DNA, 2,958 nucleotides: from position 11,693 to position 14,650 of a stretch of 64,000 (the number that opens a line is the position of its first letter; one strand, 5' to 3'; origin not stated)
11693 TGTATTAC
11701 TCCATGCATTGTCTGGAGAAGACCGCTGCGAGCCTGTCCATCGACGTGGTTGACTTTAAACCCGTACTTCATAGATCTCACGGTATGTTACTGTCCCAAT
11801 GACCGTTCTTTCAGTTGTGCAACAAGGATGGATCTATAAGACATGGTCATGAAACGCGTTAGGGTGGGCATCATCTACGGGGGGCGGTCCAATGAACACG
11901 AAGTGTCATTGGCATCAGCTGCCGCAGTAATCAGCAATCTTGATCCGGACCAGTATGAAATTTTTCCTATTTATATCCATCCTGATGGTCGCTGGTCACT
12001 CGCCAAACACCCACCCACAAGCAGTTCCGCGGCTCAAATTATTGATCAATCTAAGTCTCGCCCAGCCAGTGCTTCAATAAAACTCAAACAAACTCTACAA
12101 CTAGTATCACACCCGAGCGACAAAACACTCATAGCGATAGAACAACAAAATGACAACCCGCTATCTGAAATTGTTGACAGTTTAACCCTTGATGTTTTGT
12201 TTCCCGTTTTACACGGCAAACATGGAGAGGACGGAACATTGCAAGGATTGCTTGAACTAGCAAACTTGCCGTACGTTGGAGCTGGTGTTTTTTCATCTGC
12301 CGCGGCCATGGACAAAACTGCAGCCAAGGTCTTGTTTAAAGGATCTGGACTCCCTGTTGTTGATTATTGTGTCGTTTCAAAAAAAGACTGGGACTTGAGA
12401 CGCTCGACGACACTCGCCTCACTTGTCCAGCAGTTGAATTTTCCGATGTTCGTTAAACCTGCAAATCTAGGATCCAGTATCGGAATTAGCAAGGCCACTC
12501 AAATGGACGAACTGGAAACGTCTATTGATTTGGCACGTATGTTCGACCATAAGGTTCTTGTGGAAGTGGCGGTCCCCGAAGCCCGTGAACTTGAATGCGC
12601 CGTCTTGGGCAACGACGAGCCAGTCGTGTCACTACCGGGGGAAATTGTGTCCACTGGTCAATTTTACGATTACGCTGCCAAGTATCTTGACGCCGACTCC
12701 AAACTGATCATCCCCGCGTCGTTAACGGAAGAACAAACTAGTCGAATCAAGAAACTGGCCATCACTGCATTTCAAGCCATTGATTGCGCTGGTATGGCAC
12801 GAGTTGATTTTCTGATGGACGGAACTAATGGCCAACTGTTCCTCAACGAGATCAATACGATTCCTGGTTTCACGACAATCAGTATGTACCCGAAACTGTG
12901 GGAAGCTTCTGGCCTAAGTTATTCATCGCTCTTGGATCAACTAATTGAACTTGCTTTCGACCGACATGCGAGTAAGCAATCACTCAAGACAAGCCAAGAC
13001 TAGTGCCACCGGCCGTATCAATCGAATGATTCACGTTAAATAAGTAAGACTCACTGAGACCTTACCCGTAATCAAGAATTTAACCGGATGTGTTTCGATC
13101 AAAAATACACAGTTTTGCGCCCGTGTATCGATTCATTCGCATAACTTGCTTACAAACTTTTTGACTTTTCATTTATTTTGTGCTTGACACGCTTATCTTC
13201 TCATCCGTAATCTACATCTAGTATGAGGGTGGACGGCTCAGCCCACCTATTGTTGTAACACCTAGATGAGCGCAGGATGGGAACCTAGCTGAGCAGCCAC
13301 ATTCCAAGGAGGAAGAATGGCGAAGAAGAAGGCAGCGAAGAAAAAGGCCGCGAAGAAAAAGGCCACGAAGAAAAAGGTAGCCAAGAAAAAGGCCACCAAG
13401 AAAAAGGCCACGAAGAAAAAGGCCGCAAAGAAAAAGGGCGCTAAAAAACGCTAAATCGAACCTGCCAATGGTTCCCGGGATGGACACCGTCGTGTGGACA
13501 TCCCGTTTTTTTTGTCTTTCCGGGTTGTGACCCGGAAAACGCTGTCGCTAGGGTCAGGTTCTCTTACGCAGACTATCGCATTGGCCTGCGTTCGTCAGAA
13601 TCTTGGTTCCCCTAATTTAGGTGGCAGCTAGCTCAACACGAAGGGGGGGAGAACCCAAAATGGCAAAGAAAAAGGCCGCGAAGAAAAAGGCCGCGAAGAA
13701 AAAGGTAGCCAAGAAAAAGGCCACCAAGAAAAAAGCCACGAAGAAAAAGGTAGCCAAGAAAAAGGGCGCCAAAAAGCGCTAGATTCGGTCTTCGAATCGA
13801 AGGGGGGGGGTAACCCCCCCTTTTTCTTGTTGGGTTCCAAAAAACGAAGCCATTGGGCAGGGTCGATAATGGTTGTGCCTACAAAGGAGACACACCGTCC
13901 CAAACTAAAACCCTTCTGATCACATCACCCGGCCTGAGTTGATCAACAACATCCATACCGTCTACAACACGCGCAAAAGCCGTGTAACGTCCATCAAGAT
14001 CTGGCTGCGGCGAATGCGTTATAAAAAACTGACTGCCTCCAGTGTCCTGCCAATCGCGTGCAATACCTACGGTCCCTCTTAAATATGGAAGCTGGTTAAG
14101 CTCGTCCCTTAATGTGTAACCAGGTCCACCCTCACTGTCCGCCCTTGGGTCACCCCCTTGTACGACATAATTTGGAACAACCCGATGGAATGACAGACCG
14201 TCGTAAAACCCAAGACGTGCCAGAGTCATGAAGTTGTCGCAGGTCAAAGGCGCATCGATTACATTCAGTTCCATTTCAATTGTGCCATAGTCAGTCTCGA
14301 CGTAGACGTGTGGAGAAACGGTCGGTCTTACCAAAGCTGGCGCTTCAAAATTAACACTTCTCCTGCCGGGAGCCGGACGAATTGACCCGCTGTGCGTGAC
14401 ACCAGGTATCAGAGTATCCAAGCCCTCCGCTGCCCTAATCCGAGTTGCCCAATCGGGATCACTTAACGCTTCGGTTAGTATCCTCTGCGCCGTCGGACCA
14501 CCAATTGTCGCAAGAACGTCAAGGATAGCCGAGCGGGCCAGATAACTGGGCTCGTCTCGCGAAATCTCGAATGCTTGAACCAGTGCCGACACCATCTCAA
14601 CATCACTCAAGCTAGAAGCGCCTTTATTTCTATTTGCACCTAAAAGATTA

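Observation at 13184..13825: Two tandem micro-genes, missing from the ORF track, encoding pure (A/T/V)AKKK pentapeptide-repeat polycations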

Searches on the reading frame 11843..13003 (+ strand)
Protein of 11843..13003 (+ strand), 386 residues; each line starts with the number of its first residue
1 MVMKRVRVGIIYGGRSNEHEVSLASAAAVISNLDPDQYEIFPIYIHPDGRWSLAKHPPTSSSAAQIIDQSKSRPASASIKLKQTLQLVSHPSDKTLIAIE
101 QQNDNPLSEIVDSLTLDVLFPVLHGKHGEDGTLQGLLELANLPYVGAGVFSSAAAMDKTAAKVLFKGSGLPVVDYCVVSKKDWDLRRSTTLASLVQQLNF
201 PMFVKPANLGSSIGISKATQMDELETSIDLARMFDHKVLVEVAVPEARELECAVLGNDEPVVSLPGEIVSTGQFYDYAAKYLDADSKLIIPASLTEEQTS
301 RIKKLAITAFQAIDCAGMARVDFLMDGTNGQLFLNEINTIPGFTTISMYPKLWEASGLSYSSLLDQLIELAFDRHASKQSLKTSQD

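Call 12: find_related_loci(query=window:11843-13003:+, collection=genome_contigs, flank=4000)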
Query window:11843-13003:+ (386 aa) in genome_contigs; peptide patterns used: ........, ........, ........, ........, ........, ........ (x = any residue, [..] = any of these).
600 stretches matched a pattern (row limit reached: there are more); 597 encode a relative of the query (tblastn E <= 1e-3); the best 80 are kept; 80 distinct loci.
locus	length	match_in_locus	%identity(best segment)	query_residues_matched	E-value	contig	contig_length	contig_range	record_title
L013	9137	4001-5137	52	2-386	6e-128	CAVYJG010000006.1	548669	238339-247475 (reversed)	MAG: uncultured Acidobacteriota bacterium isolate MFD01476.bin.2.37 genome assembly, contig: contig_18644, whole genome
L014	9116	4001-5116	50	1-385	8e-127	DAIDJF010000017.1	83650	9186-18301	MAG TPA_asm: Ktedonobacterales bacterium isolate clean17 NODE_17_length_83650_cov_4.666100, whole genome shotgun sequenc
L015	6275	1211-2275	51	2-379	2e-126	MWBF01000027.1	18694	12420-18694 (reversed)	MAG: Chloroflexi bacterium ADurb.Bin325 BWY52_contig000027, whole genome shotgun sequence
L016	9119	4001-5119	51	1-386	4e-126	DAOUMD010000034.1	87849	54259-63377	MAG TPA_asm: Anaerolineae bacterium isolate W31_78 k127_552309, whole genome shotgun sequence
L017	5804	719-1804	52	4-378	3e-125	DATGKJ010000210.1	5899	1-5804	MAG TPA_asm: Terriglobia bacterium isolate SMAG_U9856 k141_597985, whole genome shotgun sequence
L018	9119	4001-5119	50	2-378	2e-124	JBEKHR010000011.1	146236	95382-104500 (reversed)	MAG: Terriglobia bacterium isolate SPRUCE 281 SPRUCE_281_11, whole genome shotgun sequence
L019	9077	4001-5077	52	1-378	9e-124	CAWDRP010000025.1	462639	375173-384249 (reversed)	MAG: uncultured Acidobacteriota bacterium isolate MFD04492.bin.1.1 genome assembly, contig: contig_9269, whole genome sh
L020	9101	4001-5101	50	4-383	1e-123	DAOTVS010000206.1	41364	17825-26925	MAG TPA_asm: Anaerolineae bacterium isolate H111_74 k127_1613658, whole genome shotgun sequence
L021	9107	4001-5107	52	4-378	4e-123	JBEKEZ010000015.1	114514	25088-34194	MAG: Terriglobia bacterium isolate SPRUCE 218 SPRUCE_218_15, whole genome shotgun sequence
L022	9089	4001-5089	50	1-382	2e-121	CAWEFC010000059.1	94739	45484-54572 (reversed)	MAG: uncultured Acidobacteriota bacterium isolate MFD03044.bin.2.66 genome assembly, contig: contig_78956, whole genome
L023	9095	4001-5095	48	2-384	5e-121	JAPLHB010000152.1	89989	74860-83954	MAG: Chloroflexota bacterium isolate LacPavin_0920_WC70_MAG_64_18 LacPavin_0920_WC70_scaffold_384443, whole genome shotg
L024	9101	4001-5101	50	4-384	4e-121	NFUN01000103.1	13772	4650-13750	MAG: Acidobacteria subdivision 13 bacterium RH2 MAG17b RH2_MAG17b_103, whole genome shotgun sequence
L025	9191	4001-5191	48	4-386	6e-121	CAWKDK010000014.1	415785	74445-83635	MAG: Terriglobia bacterium isolate MFD05521.bin.1.156 genome assembly, contig: contig_39230, whole genome shotgun sequen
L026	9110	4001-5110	48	3-384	2e-120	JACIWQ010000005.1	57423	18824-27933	MAG: Thermoflexales bacterium isolate MAG-30 Thermoflexales_E3_bin20_Scaffold_5, whole genome shotgun sequence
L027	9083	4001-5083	51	4-384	8e-121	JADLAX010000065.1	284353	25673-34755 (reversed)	MAG: Anaerolineae bacterium isolate SJ142 c_000000915948, whole genome shotgun sequence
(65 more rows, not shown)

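Call 16: list_cluster_members(proteins=[window:13317-13451:+, window:13660-13779:+, window:11843-13000:+, window:13882-16110:-, window:8582-10144:-])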
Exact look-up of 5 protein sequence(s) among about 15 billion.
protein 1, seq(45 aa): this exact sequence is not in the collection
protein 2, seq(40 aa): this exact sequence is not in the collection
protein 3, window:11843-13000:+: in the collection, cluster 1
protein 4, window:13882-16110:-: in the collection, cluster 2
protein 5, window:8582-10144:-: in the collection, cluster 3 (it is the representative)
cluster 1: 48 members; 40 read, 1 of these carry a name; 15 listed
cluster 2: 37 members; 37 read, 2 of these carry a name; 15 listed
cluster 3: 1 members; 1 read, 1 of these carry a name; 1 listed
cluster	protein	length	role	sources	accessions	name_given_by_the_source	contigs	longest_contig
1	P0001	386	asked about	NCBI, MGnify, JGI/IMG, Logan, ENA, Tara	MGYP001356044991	CR=1 FL=1 | strand:+ start:830 stop:1990 length:1161 start_codon:yes stop_codon:yes gene_type:complete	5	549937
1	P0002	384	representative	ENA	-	-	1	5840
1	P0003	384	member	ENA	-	-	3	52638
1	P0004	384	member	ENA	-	-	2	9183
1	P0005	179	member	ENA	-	-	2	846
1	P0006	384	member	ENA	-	-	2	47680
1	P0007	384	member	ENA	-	-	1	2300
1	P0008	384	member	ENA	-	-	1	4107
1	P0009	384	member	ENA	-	-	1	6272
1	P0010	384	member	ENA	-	-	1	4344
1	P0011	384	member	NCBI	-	-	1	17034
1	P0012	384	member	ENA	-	-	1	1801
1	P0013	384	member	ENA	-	-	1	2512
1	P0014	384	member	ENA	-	-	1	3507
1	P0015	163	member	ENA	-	-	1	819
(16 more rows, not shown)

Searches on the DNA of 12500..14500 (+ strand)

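Call 3: search_rna_families(source=window, start=12500, end=14500, threshold=evalue, max_evalue=10, show_alignments=3)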
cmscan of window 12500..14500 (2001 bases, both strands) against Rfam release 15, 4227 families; matches with E-value up to 10: 6.
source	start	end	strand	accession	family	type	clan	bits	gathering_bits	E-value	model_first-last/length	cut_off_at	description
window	13751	13834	-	RF00369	sroC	Gene; sRNA;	-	20.1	45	1.5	1-163/163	no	sroC RNA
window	13795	13824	+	RF02029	sraA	Gene; sRNA;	-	19.3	56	8.1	57-86/95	no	sraA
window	13780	13839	+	RF01085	TLS-PK4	Cis-reg;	-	17.2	80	1.2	1-118/118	no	Pseudoknot of tRNA-like structure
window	13761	13846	+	RF00233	Tymo_tRNA-like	Cis-reg;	-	16.7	40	1.8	1-84/84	no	Tymovirus/Pomovirus/Furovirus tRNA-like 3' UTR element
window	13690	13866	-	RF02156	NPPA-AS1_1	Gene; lncRNA;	-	15.8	45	5.7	1-176/176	no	NPPA antisense RNA 1 conserved region 1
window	13781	13869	-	RF00233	Tymo_tRNA-like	Cis-reg;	-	14.7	40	5.8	1-84/84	no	Tymovirus/Pomovirus/Furovirus tRNA-like 3' UTR element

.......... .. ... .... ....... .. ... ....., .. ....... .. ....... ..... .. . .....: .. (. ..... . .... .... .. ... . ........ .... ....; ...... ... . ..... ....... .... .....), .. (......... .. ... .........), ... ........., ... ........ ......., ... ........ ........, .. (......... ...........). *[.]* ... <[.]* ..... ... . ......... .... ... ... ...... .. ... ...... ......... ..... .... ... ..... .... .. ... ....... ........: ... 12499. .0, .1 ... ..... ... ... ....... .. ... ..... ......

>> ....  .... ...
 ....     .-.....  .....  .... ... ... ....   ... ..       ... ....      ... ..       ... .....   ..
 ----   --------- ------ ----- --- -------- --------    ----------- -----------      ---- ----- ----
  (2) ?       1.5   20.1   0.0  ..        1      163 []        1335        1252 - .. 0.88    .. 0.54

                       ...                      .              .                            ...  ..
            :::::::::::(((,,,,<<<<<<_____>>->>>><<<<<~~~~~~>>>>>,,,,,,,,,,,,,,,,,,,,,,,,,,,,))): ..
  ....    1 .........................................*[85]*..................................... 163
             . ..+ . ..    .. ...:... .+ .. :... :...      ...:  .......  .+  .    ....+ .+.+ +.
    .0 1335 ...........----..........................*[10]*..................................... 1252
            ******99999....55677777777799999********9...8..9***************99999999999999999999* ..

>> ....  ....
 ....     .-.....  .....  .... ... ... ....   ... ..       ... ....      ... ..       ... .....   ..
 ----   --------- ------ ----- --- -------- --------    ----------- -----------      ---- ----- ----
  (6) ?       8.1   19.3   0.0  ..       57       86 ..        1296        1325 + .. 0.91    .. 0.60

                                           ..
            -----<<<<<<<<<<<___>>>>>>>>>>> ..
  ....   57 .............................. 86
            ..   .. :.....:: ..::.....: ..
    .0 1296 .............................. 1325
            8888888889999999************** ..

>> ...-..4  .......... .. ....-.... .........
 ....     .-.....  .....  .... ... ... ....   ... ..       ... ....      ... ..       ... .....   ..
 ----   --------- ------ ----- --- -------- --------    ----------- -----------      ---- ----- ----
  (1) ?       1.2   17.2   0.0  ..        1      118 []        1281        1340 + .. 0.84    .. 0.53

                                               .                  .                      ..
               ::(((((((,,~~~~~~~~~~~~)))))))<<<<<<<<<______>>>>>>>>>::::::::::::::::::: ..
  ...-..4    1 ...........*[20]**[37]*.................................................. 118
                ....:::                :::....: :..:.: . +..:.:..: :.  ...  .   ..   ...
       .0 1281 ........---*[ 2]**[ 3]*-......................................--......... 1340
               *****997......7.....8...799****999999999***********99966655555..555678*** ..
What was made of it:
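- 13215..13316 (+): K1 leader (5' UTR, about 97-102 nt), highly conserved. Candidate elements: hairpin 13227-13232/13243-13248; helix GCUCAGC 13236-13242 with GCUGAGC 13288-13294; SD/AUG hairpin 13296-13321. No Rfam match (call 3).
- On Known RNA families (Rfam 15): The only hits are weak matches to the terminator hairpins (call 3).
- Tried and rejected: Rfam: a scan of 12500-14500 at E up to 10 returned only spurious hits on the terminator hairpins (call 3).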

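Call 49: build_rna_model(alignment_id=A2)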
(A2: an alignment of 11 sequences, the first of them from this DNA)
Model R1 built from alignment A2 (11 sequences, 109 columns); structure: RNAalifold consensus.
model positions 104; base pairs 23; branch points 2; effective number of sequences 1.22; information 0.59 bits per position. Calibrated on 0.2 Mb of random sequence (short: E-values are rough).
structure used (alignment columns):
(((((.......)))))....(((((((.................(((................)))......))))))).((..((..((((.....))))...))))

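Call 51: search_with_rna_model(model_id=R1, sources=[window, L099, L100, L101, L102, L103, L104, L105, L106, L107, L108, L109, L110, L111, L112, L113, L114, L115, L116, L117, L118, L119, L120, L121, L122, L123, L124, L125, L126, L127, L128, L129, L130, L131, L132, L133, L134, L135, L136, L137, L138, L139, L140, L141, L142, L143, L144, L145, L146, L147, L148, L149, L150, L151, L152, L153, L154, L155, L156, L157, L158, L159, L160, L161, L162, L163, L164, L165, L166, L167, L168, L169, L170, L171, L172, L173, L174, L175, L176, L177, L178, L179, L180, L181, L182, L183, L184, L185, L186, L187, L188, L189, L190, L191, L192, L193, L194, L195, L196, L197], max_evalue=1)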
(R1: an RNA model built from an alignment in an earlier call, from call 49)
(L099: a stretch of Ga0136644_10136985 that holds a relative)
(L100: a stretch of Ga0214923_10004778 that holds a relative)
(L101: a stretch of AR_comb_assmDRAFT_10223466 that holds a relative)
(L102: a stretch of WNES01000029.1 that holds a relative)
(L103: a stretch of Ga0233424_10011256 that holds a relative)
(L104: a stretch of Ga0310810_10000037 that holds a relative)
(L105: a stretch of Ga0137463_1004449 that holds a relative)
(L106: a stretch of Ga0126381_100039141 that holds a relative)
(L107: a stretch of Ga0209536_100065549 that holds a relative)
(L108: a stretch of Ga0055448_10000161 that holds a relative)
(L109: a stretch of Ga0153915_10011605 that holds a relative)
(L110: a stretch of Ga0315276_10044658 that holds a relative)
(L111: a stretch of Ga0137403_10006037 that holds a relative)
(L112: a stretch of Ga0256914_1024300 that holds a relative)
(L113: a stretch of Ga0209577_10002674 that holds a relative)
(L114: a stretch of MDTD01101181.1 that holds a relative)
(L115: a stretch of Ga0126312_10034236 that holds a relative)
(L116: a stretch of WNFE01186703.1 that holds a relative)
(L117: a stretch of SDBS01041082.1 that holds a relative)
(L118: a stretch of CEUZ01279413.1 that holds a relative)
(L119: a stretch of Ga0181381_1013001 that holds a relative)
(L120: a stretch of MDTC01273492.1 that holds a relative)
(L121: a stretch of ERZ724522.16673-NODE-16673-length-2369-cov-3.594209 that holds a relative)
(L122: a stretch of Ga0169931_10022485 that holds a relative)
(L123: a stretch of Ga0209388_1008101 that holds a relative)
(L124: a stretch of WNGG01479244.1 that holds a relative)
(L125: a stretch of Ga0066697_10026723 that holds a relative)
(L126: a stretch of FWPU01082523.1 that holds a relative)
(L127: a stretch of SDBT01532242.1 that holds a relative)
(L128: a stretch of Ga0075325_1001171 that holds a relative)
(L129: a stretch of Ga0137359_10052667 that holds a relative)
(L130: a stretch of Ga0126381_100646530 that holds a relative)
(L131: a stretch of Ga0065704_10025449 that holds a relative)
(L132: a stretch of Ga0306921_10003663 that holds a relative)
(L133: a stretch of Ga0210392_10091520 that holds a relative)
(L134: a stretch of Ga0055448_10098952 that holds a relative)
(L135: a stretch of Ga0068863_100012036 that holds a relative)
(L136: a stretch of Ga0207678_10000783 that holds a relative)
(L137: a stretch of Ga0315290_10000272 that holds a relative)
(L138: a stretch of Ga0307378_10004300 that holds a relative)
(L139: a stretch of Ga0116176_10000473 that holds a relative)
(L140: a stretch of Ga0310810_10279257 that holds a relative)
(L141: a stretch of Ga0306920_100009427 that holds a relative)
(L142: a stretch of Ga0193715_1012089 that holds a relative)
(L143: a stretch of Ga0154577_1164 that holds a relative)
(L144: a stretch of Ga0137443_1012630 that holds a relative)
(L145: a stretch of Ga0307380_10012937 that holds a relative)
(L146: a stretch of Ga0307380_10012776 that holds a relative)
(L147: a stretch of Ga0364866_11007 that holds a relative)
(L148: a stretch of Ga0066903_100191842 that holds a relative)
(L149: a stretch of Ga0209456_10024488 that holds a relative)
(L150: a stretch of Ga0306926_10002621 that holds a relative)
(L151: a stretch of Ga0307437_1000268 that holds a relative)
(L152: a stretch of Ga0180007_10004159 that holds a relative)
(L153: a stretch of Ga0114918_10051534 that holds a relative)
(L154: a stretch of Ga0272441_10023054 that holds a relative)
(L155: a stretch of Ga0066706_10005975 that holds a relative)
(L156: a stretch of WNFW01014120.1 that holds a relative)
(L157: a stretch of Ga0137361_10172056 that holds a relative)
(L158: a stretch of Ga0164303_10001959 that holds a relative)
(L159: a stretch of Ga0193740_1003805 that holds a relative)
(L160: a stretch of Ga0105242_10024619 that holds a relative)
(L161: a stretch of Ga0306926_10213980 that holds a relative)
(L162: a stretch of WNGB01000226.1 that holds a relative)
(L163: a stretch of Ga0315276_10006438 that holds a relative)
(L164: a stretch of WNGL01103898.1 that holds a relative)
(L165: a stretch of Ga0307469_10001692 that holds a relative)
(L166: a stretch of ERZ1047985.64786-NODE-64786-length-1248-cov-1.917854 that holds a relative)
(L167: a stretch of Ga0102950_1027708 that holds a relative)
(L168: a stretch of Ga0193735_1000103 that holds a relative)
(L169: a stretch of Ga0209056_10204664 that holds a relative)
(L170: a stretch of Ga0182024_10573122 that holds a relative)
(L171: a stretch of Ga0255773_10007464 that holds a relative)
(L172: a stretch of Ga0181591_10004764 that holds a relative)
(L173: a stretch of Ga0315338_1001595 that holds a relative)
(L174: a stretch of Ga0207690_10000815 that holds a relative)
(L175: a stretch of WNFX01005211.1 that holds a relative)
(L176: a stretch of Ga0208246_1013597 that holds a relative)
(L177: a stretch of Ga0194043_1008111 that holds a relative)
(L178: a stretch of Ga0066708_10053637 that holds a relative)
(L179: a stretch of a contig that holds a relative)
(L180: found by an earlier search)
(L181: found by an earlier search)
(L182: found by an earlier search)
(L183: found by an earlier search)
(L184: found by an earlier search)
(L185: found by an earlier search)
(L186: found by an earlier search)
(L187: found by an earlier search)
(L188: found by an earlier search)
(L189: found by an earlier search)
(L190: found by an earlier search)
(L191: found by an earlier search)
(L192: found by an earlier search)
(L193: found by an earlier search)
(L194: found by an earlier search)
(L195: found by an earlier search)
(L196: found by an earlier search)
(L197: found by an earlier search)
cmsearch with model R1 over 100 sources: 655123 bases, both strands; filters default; matches with E-value up to 1: 2.
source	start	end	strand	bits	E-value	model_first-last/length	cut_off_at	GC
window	13215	13321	+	121.2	8.4e-28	1-104/104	no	0.53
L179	976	1072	+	80.4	1.6e-17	1-104/104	no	0.41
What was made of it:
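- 13215..13316 (+): Covariance model R1 hits only this position and L179 (call 51).
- Tried and rejected: Only L179 hit, so the leader is lineage-specific and not a general poly-K leader (call 51).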
